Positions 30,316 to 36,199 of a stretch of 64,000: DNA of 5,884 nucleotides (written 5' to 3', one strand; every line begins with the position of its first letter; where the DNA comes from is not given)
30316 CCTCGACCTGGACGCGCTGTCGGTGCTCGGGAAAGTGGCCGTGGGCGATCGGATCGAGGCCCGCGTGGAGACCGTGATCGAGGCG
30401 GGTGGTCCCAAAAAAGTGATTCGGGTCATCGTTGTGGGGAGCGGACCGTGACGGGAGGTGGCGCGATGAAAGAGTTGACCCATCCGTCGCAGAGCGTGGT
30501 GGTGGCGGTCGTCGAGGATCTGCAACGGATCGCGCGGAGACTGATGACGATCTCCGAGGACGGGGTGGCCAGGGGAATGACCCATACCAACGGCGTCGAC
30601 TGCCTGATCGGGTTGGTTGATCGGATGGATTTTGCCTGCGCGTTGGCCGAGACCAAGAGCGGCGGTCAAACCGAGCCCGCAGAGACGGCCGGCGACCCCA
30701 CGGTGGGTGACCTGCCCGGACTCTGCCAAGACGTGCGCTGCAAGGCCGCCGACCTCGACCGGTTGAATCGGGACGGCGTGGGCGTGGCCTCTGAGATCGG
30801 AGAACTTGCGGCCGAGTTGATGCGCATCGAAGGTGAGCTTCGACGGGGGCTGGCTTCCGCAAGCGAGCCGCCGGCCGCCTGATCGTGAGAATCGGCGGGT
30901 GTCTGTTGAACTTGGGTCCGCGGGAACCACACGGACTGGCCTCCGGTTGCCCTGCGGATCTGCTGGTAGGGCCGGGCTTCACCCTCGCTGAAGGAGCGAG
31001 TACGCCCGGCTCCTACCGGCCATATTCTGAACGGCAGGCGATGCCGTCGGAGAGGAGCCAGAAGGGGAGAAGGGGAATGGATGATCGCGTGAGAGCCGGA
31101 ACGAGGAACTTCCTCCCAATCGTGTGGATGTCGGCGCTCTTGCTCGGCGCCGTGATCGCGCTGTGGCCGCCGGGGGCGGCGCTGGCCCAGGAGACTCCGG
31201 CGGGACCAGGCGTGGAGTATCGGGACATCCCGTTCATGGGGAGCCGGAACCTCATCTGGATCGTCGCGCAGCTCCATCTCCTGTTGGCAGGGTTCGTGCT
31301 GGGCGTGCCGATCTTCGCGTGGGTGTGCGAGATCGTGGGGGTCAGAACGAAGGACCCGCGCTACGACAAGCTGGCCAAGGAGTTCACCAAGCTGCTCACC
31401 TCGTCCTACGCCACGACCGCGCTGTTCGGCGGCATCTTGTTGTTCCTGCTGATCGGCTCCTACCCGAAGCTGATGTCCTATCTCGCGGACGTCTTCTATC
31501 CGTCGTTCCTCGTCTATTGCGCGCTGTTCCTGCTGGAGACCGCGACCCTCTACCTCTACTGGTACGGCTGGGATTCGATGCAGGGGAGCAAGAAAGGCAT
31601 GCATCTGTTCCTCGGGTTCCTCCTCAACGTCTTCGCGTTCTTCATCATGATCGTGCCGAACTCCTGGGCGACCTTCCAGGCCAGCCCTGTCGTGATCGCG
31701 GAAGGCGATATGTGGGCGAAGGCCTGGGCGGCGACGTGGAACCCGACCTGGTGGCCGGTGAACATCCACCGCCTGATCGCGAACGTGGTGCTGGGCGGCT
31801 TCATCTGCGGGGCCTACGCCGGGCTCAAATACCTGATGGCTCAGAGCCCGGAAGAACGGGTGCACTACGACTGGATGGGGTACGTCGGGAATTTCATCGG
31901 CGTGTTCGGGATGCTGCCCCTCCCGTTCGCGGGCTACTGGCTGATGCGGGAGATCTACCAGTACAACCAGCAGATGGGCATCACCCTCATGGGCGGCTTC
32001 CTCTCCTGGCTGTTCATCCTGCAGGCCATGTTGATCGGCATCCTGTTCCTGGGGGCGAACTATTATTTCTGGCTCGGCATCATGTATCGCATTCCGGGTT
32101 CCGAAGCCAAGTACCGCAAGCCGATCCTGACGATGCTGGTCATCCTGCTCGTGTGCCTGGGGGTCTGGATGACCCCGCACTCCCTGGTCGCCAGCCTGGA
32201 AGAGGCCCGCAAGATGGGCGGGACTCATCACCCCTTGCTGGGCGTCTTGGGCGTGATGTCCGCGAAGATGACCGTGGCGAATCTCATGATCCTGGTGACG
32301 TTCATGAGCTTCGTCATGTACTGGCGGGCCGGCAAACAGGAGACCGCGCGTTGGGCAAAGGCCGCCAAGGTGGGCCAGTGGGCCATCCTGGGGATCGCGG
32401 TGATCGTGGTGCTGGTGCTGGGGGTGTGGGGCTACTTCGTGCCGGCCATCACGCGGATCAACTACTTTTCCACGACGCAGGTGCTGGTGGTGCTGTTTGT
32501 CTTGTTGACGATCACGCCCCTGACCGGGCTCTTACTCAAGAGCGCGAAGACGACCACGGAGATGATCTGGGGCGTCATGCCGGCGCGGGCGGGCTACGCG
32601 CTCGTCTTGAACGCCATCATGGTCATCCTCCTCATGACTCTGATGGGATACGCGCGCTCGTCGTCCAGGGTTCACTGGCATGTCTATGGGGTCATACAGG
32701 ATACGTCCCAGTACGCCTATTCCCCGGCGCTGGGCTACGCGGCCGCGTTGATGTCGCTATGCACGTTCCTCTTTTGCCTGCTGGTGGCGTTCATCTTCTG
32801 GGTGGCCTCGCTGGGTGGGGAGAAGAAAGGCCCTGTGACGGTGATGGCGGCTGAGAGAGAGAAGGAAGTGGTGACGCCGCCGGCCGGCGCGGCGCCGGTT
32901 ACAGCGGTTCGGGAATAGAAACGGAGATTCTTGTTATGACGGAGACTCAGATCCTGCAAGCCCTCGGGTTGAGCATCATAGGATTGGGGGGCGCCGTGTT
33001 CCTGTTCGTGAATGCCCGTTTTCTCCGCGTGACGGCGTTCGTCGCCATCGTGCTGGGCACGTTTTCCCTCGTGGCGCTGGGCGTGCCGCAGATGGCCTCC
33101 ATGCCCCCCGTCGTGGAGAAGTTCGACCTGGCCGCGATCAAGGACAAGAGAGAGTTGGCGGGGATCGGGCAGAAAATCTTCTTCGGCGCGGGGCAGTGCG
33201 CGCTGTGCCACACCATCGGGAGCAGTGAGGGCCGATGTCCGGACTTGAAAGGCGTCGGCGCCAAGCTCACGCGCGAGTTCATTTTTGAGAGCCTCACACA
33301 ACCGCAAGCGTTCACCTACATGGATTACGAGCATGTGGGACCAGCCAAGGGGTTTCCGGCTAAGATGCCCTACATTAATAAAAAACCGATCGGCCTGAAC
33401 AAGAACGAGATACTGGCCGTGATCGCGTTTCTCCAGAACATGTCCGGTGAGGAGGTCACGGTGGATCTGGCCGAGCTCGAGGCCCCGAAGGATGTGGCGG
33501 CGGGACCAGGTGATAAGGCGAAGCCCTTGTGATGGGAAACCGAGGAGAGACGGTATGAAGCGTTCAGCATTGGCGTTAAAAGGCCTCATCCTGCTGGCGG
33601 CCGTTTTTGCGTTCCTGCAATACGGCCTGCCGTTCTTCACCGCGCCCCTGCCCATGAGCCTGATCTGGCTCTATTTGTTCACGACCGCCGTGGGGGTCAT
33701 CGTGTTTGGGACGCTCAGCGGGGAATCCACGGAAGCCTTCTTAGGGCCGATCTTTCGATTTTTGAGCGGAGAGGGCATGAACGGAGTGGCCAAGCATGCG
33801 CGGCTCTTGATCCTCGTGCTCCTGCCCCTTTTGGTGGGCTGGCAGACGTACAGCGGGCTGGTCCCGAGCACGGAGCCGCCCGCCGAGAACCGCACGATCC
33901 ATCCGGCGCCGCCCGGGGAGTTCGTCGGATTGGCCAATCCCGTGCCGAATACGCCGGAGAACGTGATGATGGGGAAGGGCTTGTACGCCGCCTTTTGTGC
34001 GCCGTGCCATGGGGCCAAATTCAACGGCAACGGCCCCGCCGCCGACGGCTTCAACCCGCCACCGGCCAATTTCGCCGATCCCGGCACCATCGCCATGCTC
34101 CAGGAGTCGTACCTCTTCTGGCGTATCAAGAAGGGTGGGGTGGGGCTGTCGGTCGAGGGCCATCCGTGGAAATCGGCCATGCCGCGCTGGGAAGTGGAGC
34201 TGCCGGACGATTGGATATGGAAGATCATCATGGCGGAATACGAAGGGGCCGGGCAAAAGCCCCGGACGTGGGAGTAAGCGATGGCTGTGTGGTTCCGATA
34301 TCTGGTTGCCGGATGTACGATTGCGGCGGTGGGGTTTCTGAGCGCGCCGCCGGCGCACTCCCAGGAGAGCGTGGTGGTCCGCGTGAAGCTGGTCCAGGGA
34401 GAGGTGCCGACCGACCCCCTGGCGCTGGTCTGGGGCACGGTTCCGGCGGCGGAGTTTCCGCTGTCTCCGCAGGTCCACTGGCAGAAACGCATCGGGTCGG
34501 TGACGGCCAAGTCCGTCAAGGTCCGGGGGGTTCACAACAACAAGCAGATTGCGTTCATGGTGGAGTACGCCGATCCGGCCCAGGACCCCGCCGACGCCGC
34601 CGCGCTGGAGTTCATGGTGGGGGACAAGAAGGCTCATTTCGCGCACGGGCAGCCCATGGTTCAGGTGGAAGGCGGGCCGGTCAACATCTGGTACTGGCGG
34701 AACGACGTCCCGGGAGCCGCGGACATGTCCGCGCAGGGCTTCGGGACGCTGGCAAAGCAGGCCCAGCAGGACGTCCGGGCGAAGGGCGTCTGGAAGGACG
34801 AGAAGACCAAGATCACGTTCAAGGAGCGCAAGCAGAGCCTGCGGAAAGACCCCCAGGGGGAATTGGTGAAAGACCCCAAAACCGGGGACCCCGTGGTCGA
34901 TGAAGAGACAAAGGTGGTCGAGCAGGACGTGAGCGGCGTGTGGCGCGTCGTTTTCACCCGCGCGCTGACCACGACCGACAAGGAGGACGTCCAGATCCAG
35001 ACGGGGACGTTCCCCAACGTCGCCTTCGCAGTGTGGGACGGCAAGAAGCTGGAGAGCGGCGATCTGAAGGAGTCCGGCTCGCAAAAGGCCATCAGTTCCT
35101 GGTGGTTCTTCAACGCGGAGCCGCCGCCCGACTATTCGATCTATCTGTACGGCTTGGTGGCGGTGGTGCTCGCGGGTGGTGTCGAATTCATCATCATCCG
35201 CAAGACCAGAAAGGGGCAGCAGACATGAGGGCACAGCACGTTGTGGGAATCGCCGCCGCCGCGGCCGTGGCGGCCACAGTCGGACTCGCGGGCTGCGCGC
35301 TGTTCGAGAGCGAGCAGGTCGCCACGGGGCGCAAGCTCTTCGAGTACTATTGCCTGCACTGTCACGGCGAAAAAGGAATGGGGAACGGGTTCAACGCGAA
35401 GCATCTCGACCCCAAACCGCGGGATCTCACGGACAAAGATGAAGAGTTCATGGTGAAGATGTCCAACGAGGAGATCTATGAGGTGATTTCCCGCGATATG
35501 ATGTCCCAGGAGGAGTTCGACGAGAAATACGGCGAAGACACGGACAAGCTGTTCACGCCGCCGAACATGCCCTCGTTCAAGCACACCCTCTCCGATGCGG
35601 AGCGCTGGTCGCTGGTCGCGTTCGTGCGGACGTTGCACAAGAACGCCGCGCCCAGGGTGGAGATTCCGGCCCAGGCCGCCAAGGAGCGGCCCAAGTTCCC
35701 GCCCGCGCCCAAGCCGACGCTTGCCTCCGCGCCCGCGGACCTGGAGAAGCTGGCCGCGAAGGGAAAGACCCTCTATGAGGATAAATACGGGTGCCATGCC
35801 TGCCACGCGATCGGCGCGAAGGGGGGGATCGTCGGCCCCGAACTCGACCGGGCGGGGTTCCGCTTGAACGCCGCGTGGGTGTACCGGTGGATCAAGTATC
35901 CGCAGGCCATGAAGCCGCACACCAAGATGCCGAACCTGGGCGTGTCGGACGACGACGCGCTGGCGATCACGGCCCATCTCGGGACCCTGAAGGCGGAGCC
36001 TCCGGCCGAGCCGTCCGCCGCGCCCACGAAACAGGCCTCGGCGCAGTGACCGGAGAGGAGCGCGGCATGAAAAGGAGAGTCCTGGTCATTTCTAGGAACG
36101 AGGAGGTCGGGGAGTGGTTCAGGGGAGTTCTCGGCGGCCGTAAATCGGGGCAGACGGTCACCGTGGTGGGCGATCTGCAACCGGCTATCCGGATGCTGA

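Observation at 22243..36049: One promoter-to-end array couples a periplasmic Mo enzyme directly to a terminal oxidase with no quinone-reactive module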

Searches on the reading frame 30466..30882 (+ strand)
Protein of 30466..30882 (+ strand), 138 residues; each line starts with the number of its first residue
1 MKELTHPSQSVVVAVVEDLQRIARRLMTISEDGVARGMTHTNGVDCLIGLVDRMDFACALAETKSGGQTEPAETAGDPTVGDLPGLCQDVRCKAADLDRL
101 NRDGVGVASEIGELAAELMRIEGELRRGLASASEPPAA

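Call 71: find_related_loci(query=A3, collection=metagenome_contigs, flank=10000)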
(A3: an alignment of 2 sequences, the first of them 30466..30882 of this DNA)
Query A3 (138 aa) in metagenome_contigs; peptide patterns used: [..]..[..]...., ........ (x = any residue, [..] = any of these).
92 stretches matched a pattern; 1 encode a relative of the query (tblastn E <= 1e-3); 1 distinct loci.
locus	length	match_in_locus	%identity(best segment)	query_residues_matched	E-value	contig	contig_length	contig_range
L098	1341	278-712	72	1-138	8e-70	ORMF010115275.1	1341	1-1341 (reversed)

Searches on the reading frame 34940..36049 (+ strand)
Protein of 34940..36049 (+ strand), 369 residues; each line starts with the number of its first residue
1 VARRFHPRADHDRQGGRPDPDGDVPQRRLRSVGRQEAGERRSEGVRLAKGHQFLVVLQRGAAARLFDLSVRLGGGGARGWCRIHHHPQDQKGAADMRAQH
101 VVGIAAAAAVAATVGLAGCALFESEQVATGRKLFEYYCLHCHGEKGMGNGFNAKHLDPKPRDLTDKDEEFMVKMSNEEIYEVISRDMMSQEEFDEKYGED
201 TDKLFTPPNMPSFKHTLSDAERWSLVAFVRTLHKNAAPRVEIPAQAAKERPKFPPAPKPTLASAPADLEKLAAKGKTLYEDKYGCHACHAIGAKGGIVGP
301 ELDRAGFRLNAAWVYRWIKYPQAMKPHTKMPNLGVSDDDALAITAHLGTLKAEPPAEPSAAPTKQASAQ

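Call 5: search_protein_families(library=pfam, proteins=[window:34940-36049:+], max_evalue=0.01)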
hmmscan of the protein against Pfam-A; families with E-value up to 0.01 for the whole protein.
window:34940-36049:+ (369 aa): 4 families
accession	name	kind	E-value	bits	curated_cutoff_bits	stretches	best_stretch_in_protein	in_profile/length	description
PF00034.26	Cytochrom_C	-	1.4e-18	68.4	21.3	2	127-232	1-89/90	Cytochrome c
PF13442.11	Cytochrome_CBB3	-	3.1e-17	63.1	27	2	126-229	2-68/68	Cytochrome C oxidase, cbb3-type, subunit III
PF14495.11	Cytochrom_C550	-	0.002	18.3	27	0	120-143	19-42/136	Cytochrome c-550 domain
PF02433.20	FixO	-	0.0024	17.8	29.6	1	298-337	102-141/219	Cytochrome C oxidase, mono-heme subunit/FixO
